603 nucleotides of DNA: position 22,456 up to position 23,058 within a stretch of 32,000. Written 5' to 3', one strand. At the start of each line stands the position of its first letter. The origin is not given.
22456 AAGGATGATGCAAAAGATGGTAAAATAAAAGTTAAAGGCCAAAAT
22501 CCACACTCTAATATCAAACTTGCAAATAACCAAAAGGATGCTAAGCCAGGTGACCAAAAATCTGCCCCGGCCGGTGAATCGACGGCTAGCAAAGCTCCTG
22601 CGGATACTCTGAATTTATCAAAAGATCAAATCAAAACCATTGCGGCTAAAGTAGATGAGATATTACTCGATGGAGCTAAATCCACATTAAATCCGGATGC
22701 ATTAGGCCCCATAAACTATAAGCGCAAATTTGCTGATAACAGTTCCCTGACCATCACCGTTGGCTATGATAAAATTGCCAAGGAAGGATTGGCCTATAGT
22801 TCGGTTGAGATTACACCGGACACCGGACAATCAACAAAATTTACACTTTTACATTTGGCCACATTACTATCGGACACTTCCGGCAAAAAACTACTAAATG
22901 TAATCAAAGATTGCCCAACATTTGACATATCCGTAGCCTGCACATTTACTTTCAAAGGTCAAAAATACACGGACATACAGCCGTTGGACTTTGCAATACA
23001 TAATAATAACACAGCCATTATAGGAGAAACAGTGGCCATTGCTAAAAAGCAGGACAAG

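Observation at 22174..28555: Paralogous pair of large proteins built from an unnamed ~95-aa module plus long-period ankyrin-like repeats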

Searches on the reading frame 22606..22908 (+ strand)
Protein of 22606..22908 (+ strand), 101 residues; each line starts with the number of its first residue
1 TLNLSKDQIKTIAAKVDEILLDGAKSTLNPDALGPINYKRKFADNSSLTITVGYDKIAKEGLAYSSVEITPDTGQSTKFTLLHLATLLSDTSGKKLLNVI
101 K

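Call 8: find_homologous_proteins(query=A1, max_evalue=0.01)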
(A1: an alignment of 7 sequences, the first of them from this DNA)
Query A1 (7 sequences): 544 candidates shared short words with the query, none scored E <= 0.01.

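Call 9: search_solved_structures(query=A1, max_evalue=10)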
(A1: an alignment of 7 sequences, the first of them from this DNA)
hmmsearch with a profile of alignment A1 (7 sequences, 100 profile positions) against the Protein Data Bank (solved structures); distinct sequences matched with E-value up to 10: 2.
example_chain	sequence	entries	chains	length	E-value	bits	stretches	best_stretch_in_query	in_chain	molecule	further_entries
1oqj_A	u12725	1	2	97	0.81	13.1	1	56-90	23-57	Glucocorticoid Modulatory Element Binding protein-1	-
6zrk_D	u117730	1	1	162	2.7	11.5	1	4-47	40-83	Hemagglutinin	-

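Call 18: search_protein_representatives(alignment_id=A1)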
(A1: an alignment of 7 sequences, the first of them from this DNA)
Query: 7 sequences, 100 profile positions. Proteins with E-value up to 0.001 (for the whole library): 5; up to 1e-10: 2; up to 1e-30: 1. The best 5 are listed.
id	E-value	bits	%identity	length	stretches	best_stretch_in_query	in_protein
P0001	1.8e-189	631.4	-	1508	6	1-100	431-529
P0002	7.1e-23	96.8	-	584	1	1-99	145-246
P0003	3.1e-10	56.2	-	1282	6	31-88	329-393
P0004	6.2e-06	42.4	-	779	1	30-99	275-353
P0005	5.2e-04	36.3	-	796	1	28-97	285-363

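Call 25: find_homologous_proteins(query=P0004, max_evalue=0.001)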
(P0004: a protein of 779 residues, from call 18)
Query P0004 (779 aa): 2 proteins with E <= 0.001 among 8000 candidates.
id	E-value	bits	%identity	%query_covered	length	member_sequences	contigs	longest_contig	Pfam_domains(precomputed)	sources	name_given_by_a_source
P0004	0.0e+0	1685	100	100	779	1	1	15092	PF00023.37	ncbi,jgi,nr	ncbi:MAG: hypothetical protein LBI37_01535 [Puniceicoccales bacterium]|jgi:ankyrin repeat protein|nr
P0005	1.8e-207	709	48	100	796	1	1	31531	PF13606.13,PF12796.14,PF00023.37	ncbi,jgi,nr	ncbi:MAG: hypothetical protein LBH49_02845 [Puniceicoccales bacterium]|jgi:hypothetical protein|nr:h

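Call 26: find_encoding_contigs(protein=P0004, flank=10000, max_places=4)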
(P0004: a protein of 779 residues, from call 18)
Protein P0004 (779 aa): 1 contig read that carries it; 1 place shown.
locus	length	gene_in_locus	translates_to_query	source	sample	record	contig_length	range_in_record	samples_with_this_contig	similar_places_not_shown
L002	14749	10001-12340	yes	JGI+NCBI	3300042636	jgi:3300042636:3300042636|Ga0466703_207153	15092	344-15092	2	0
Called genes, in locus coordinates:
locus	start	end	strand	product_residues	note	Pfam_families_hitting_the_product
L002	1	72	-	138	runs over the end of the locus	?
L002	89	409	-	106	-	PF09392:T3SS_needle_F (weak)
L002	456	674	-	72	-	-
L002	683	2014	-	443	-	PF16697:Yop-YscD_cpl, PF21937:Yop-YscD_ppl_2nd (faint), PF23893:Y4YQ_C (weak)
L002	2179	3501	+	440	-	PF09059:TyeA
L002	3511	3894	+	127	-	PF21665:Type_III_SycN (weak)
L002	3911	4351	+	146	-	PF09474:Type_III_YscX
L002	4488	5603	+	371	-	PF03739:LptF_LptG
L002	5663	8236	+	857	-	PF00133:tRNA-synt_1, PF09334:tRNA-synt_1g, PF13603:tRNA-synt_1_2, PF00133:tRNA-synt_1, PF08264:Anticodon_1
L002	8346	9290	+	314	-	PF00318:Ribosomal_S2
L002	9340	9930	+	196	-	PF00889:EF_TS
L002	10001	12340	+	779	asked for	PF00023:Ank (faint)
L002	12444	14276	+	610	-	PF07973:tRNA_SAD, PF00587:tRNA-synt_2b, PF03129:HGTP_anticodon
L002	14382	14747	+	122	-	PF00572:Ribosomal_L13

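Call 27: find_encoding_contigs(protein=P0005, flank=10000, max_places=4)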
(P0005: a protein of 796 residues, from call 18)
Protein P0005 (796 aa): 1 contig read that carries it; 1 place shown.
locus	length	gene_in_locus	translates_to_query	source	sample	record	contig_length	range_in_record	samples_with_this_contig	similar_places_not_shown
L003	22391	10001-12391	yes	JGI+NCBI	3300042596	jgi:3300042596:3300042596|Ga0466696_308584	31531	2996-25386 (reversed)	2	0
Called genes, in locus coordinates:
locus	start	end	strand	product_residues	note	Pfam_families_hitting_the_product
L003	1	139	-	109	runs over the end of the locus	PF09392:T3SS_needle_F (weak)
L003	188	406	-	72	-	-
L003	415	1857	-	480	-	PF16697:Yop-YscD_cpl, PF21937:Yop-YscD_ppl_2nd (faint), PF23893:Y4YQ_C (weak)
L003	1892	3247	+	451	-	PF09059:TyeA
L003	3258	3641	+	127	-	PF21665:Type_III_SycN (weak)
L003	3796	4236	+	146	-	PF09474:Type_III_YscX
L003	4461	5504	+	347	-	PF03739:LptF_LptG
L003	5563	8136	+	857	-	PF00133:tRNA-synt_1, PF09334:tRNA-synt_1g, PF13603:tRNA-synt_1_2, PF00133:tRNA-synt_1, PF08264:Anticodon_1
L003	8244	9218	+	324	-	PF00318:Ribosomal_S2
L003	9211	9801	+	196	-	PF00889:EF_TS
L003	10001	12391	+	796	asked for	PF13606:Ank_3 (faint), PF12796:Ank_2 (faint), PF00023:Ank (faint)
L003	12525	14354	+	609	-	PF07973:tRNA_SAD, PF00587:tRNA-synt_2b, PF03129:HGTP_anticodon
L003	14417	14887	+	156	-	PF00572:Ribosomal_L13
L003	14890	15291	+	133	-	PF00380:Ribosomal_S9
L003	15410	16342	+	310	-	PF00126:HTH_1, PF03466:LysR_substrate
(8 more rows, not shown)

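Call 53: find_related_loci(query=P0005, collection=genome_contigs, flank=10000)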
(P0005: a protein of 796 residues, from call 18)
Query P0005 (796 aa) in genome_contigs; peptide patterns used: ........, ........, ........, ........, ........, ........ (x = any residue, [..] = any of these).
108 stretches matched a pattern, but none encodes a relative of the query by tblastn (E <= 1e-3).

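Call 66: list_cluster_members(proteins=[P0001, P0002, P0004, P0005])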
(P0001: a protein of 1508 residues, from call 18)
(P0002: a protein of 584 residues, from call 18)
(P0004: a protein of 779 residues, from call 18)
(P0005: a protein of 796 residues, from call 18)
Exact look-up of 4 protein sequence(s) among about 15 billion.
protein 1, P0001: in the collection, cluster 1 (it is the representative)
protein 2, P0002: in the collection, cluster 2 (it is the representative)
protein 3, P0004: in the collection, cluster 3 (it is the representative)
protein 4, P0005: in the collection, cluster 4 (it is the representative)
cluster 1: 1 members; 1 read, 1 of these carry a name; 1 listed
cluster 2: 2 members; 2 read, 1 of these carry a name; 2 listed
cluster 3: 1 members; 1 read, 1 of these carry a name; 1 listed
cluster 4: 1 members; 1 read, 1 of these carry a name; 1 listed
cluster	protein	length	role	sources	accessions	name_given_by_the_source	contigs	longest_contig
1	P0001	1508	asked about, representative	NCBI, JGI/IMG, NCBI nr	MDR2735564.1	MAG: hypothetical protein LBB20_01835 [Puniceicoccales bacterium] | hypothetical protein | hypothetical protein [Puniceicoccales bacterium]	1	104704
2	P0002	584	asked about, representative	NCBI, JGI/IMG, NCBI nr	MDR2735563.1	MAG: hypothetical protein LBB20_01830 [Puniceicoccales bacterium] | hypothetical protein | hypothetical protein [Puniceicoccales bacterium]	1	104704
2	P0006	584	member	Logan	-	-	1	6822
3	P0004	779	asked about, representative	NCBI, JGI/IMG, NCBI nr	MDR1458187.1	MAG: hypothetical protein LBI37_01535 [Puniceicoccales bacterium] | ankyrin repeat protein | hypothetical protein [Puniceicoccales bacterium]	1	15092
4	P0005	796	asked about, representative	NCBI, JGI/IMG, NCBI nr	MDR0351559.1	MAG: hypothetical protein LBH49_02845 [Puniceicoccales bacterium] | hypothetical protein | hypothetical protein [Puniceicoccales bacterium]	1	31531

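Call 70: find_related_loci(query=A5, collection=metagenome_contigs, flank=10000)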
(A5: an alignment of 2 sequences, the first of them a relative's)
Query A5 (779 aa) in metagenome_contigs; peptide patterns used: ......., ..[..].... (x = any residue, [..] = any of these).
600 stretches matched a pattern, but none encodes a relative of the query by tblastn (E <= 1e-3).

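Call 91: search_solved_structures(query=A1, max_evalue=10, show_alignments=1)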
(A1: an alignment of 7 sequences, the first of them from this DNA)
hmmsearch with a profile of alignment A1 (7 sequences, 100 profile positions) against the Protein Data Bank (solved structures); distinct sequences matched with E-value up to 10: 2.
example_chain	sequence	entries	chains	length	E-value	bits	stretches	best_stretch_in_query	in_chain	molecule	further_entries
1oqj_A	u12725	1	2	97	0.81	13.1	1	56-90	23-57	Glucocorticoid Modulatory Element Binding protein-1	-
6zrk_D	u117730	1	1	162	2.7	11.5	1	4-47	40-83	Hemagglutinin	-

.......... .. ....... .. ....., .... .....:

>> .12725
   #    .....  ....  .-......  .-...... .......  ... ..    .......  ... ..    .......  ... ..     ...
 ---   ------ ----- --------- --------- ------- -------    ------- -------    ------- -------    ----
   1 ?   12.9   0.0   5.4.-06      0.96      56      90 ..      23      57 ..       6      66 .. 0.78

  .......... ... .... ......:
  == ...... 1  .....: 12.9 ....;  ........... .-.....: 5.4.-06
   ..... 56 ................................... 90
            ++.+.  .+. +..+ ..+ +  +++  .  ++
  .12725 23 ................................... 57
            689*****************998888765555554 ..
